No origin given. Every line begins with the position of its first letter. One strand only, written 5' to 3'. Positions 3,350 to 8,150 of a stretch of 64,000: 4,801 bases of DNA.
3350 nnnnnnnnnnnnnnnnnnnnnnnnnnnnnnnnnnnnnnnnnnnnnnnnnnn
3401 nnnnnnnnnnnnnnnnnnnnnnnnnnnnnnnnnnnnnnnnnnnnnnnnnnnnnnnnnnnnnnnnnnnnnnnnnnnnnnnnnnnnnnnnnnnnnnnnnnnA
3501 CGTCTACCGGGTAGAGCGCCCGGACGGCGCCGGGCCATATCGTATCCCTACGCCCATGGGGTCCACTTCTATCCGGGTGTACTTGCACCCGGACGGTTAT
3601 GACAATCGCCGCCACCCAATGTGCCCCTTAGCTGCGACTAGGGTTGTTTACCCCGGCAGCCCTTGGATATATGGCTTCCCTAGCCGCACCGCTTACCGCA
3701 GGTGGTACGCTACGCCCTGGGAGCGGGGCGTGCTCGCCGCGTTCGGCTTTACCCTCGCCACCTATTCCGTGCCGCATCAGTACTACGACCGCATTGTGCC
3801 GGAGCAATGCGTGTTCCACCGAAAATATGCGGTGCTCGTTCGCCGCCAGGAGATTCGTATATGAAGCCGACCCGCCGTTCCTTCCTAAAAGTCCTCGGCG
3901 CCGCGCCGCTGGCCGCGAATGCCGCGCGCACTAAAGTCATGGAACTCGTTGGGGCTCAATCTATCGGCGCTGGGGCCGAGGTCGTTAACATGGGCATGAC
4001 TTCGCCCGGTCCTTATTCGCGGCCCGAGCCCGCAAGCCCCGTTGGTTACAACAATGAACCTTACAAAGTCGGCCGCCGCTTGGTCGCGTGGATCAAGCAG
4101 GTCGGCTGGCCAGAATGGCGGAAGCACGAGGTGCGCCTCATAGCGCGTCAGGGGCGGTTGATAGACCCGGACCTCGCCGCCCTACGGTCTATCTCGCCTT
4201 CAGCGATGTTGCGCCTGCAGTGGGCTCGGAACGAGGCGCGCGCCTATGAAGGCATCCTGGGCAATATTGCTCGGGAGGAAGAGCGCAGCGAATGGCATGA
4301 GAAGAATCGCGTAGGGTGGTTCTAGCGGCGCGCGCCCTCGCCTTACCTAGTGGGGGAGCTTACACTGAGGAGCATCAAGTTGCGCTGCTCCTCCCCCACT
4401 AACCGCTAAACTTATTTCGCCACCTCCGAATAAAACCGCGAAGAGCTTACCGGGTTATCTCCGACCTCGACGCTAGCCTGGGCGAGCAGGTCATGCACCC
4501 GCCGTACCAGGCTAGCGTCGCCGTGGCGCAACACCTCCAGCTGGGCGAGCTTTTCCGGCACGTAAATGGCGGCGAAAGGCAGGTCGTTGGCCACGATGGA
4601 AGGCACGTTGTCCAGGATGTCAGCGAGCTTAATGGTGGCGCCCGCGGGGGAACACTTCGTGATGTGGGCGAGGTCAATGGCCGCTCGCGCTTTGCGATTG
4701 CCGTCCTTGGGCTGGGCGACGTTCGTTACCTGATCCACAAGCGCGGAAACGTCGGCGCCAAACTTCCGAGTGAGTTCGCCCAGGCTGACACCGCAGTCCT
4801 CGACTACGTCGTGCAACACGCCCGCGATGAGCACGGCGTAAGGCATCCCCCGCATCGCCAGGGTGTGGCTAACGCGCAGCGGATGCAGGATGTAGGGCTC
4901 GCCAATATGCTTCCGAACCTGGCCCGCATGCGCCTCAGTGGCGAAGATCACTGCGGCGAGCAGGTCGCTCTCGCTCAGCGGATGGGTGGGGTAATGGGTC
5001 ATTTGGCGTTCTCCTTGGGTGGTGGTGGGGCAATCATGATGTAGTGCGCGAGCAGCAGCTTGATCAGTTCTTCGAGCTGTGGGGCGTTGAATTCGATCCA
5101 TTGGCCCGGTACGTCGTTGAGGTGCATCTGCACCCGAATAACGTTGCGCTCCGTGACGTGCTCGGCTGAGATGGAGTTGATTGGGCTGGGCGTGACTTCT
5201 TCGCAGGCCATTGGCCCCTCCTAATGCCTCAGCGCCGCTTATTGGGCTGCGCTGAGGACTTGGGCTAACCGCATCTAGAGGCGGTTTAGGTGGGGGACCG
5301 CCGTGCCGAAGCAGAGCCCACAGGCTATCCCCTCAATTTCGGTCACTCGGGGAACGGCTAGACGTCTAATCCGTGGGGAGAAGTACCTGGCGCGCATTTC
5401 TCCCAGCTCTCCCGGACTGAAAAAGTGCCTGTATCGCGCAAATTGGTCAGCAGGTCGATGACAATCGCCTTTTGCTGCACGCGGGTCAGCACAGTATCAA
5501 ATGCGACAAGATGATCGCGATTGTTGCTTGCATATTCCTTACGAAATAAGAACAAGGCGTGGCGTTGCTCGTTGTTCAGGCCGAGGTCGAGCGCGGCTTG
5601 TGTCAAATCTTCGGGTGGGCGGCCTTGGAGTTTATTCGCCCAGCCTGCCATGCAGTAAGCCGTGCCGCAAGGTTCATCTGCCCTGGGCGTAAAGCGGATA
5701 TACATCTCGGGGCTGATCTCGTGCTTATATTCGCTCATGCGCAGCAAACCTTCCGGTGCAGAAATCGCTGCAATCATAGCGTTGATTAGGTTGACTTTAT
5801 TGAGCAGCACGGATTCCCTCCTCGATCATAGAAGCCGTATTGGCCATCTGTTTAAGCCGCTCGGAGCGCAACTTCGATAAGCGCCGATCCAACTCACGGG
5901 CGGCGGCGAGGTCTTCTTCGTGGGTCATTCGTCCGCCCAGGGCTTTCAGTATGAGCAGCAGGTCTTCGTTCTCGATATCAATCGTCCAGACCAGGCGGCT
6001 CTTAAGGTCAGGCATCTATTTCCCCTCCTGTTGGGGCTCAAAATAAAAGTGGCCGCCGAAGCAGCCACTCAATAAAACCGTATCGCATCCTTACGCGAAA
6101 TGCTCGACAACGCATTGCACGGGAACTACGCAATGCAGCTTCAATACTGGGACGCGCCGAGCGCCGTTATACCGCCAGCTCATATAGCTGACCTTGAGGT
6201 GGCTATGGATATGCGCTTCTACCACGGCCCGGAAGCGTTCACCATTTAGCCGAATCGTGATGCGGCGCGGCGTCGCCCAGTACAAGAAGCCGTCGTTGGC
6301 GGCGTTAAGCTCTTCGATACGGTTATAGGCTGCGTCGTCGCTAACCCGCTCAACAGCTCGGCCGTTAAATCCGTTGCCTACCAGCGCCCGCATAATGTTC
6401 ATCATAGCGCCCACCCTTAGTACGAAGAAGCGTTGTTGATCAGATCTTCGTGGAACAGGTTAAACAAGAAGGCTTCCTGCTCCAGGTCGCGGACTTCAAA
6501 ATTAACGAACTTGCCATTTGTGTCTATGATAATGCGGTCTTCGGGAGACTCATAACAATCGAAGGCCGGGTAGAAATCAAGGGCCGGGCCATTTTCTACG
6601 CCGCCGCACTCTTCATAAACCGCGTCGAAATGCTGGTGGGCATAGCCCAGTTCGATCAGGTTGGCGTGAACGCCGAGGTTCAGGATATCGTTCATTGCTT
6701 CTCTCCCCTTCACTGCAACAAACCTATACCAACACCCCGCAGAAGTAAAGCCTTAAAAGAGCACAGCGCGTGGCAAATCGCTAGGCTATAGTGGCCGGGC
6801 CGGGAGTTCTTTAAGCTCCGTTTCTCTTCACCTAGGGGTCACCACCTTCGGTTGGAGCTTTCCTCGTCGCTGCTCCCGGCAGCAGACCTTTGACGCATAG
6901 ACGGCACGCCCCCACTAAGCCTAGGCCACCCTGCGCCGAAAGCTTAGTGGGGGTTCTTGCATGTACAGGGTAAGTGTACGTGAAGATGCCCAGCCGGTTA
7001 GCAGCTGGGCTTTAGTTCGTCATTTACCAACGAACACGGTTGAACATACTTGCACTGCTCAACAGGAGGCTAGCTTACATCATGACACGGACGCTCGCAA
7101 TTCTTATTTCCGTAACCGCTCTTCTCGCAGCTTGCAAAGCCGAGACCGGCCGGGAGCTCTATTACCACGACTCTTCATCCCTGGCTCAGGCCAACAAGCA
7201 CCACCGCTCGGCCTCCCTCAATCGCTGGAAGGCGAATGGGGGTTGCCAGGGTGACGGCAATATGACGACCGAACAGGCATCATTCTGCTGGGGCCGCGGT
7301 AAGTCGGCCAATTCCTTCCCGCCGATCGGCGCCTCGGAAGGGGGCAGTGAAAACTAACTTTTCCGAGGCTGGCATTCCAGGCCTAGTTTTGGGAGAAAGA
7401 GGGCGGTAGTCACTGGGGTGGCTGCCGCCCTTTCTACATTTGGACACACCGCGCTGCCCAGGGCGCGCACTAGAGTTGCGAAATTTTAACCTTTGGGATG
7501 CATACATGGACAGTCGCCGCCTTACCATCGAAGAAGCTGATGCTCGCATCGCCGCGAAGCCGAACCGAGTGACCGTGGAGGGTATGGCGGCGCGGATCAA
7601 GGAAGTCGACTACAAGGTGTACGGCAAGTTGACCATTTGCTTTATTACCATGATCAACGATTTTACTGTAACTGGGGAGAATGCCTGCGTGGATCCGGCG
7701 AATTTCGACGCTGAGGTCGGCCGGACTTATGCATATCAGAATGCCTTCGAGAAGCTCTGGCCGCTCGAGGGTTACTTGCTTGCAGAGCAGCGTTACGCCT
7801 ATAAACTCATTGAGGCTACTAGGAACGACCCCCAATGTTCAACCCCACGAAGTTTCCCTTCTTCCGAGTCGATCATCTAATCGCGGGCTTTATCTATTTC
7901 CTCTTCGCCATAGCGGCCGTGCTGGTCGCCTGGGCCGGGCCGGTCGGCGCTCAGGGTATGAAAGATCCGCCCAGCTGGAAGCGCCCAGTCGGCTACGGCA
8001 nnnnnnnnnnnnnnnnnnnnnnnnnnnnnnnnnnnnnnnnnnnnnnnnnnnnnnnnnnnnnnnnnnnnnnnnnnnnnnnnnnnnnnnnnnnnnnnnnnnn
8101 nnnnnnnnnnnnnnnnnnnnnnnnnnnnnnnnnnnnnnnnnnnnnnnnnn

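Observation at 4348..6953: Two GC-rich hairpins sharing the core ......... bracket the minus-strand accessory cassette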

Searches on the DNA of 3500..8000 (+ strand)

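Call 5: search_dna_similar(query=window:3500-8000:+, collection=phages, mode=near)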
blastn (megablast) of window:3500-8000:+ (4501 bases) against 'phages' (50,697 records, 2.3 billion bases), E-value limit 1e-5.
No match.

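Call 13: search_dna_similar(query=window:4000-7400:+, collection=phages, mode=distant, max_rows=25)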
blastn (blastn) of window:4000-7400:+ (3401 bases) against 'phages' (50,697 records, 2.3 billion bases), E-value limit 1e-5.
No match.

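Call 16: search_rna_families(source=window, start=4000, end=7400, threshold=evalue, max_evalue=1)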
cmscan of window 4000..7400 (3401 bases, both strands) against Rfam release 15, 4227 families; matches with E-value up to 1: 4.
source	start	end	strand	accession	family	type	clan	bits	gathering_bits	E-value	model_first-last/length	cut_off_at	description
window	6040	6094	-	RF01489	sbrA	Gene; sRNA;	-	24.3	45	0.063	1-71/71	no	Listeria sRNA sbrA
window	6046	6123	-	RF02144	rsmX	Gene;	CL00106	20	56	1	1-114/114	no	rsmX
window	5190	5365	+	RF01752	psaA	Cis-reg;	-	18.5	50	0.27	1-197/197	no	psaA RNA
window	5900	6072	+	RF02601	BASRCI337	Gene; sRNA;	-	16.2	229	0.84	1-191/191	no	Brucella sRNA CI337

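Call 68: search_dna_similar(query=window:4318-4412:-, collection=phages, mode=distant, max_evalue=1)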
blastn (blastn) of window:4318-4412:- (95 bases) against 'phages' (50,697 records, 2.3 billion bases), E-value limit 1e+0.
No match.

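Call 69: search_dna_similar(query=window:4318-4412:-, collection=plasmids, mode=distant, max_evalue=1)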
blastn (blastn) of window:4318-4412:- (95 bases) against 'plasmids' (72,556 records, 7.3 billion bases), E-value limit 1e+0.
Records with a match: 1; places in all: 1; records where one place covers at least 80% of the query: 0.
Best place of each record, by identity: 95-99% 1.
By first word of the organism name: Streptomyces 1.
By predicted mobility (MOB-suite, as given by PLSDB): non-mobilizable 1.
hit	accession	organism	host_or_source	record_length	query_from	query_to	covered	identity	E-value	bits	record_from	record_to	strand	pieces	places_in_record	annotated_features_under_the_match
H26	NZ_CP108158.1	Streptomyces sp. NBC_00161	-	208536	11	34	25%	95.8%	8e-1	40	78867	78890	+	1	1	none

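Call 79: build_rna_model(alignment_id=A2)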
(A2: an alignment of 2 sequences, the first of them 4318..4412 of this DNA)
Model R1 built from alignment A2 (2 sequences, 96 columns); structure: RNAalifold consensus.
model positions 96; base pairs 27; branch points 1; effective number of sequences 0.77; information 0.595 bits per position. Calibrated on 0.2 Mb of random sequence (short: E-values are rough).
structure used (alignment columns):
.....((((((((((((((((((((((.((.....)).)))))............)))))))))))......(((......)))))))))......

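Call 80: search_with_rna_model(model_id=R1, sources=[window, L044, L138, L057, L059, L064, L130, L131, L132, L134, L136, L139, L047, L048, L049, L050, L051, L052, L065, L067, L068, L069, L118, L119], max_evalue=10, show_alignments=4)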
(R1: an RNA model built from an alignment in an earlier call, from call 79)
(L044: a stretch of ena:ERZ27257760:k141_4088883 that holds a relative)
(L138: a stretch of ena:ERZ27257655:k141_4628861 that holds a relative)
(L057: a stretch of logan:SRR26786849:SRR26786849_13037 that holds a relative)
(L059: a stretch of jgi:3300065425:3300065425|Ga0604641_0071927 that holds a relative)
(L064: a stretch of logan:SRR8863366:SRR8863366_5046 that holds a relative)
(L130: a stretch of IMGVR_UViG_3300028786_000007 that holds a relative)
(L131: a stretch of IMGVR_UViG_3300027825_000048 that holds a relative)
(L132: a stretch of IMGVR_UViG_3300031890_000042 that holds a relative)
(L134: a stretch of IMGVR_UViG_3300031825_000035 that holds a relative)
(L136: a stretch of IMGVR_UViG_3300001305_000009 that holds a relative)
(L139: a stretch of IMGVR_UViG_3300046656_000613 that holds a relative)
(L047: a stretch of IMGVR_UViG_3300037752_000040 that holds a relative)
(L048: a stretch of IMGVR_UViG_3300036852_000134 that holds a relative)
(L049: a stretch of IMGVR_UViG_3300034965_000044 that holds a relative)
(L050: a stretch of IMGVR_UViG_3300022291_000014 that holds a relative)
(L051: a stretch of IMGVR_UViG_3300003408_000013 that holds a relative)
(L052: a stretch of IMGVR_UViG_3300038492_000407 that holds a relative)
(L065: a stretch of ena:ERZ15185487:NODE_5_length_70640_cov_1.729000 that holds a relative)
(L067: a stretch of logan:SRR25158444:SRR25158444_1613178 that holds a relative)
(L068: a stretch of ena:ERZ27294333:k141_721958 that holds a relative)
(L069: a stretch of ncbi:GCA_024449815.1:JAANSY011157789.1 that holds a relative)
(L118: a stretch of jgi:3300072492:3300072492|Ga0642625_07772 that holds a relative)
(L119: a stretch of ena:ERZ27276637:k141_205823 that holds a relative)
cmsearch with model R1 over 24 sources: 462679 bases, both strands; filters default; matches with E-value up to 10: 5.
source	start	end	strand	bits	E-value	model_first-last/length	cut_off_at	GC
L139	12099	12194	-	117.4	1.2e-25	1-96/96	no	0.57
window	4318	4412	-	113.8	8.9e-25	1-96/96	no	0.61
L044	10591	10685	+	113.8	8.9e-25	1-96/96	no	0.61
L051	7878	7977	-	20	0.063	1-96/96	no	0.59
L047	18888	18945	+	13.5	2.4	1-96/96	no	0.53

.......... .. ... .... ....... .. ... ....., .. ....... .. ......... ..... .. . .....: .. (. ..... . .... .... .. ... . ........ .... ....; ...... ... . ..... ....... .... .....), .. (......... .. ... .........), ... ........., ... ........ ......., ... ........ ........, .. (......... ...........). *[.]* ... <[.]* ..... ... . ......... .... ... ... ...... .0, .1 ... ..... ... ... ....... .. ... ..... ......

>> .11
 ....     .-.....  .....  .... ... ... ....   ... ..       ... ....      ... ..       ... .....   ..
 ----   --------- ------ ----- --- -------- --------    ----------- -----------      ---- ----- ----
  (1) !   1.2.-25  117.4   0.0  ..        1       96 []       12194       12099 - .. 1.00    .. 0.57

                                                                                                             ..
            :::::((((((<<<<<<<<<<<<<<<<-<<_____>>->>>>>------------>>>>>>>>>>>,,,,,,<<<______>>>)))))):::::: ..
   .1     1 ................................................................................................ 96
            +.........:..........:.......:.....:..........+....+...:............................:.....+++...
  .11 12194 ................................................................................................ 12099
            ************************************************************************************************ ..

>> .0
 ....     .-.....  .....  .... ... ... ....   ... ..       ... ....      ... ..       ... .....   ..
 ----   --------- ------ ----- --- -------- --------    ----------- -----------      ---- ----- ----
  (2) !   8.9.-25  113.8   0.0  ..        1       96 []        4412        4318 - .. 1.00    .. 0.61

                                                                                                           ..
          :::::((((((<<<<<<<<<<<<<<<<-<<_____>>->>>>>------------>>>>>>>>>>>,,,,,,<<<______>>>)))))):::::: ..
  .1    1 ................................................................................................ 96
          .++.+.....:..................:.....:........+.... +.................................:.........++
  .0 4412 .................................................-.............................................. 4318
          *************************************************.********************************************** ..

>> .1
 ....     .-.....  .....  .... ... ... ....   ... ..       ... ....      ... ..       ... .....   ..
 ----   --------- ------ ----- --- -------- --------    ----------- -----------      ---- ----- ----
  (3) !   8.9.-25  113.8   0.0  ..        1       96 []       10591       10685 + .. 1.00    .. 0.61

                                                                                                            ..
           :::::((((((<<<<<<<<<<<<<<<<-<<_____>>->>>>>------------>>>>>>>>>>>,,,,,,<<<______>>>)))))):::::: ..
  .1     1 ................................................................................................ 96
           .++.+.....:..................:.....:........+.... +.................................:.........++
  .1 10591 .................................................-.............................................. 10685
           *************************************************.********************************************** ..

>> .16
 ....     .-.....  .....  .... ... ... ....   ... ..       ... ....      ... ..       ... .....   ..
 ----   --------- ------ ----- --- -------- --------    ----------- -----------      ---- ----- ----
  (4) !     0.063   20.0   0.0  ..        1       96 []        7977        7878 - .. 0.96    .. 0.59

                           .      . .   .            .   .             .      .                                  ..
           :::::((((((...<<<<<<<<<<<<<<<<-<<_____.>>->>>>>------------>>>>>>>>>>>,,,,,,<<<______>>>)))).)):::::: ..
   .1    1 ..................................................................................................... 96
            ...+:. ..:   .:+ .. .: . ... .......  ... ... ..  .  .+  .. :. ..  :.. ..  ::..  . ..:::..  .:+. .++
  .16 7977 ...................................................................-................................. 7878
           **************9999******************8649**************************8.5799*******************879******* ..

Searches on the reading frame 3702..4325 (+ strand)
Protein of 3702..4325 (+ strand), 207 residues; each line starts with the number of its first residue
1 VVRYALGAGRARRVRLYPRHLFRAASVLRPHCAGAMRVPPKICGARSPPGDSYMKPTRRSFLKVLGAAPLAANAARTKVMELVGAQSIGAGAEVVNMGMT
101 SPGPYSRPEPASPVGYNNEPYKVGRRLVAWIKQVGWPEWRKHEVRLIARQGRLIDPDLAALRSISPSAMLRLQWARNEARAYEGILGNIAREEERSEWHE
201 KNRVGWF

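Call 9: search_protein_families(library=pfam, proteins=[window:3702-4325:+], max_evalue=0.01)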
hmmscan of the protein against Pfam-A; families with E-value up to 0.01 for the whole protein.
window:3702-4325:+ (207 aa): 1 family
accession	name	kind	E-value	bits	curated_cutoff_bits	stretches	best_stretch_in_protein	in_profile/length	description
PF10518.14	TAT_signal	-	0.0022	18.3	22.7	1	56-73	2-19/21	TAT (twin-arginine translocation) pathway signal sequence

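Call 10: search_protein_families(library=phrogs, proteins=[window:3702-4325:+], max_evalue=0.01)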
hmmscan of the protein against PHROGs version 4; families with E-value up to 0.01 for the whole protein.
window:3702-4325:+ (207 aa): 0 families

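Call 17: find_related_loci(query=window:3702-4325:+, collection=viral_contigs, flank=10000)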
Query window:3702-4325:+ (207 aa) in viral_contigs; peptide patterns used: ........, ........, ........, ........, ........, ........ (x = any residue, [..] = any of these).
7 stretches matched a pattern, but none encodes a relative of the query by tblastn (E <= 1e-3).
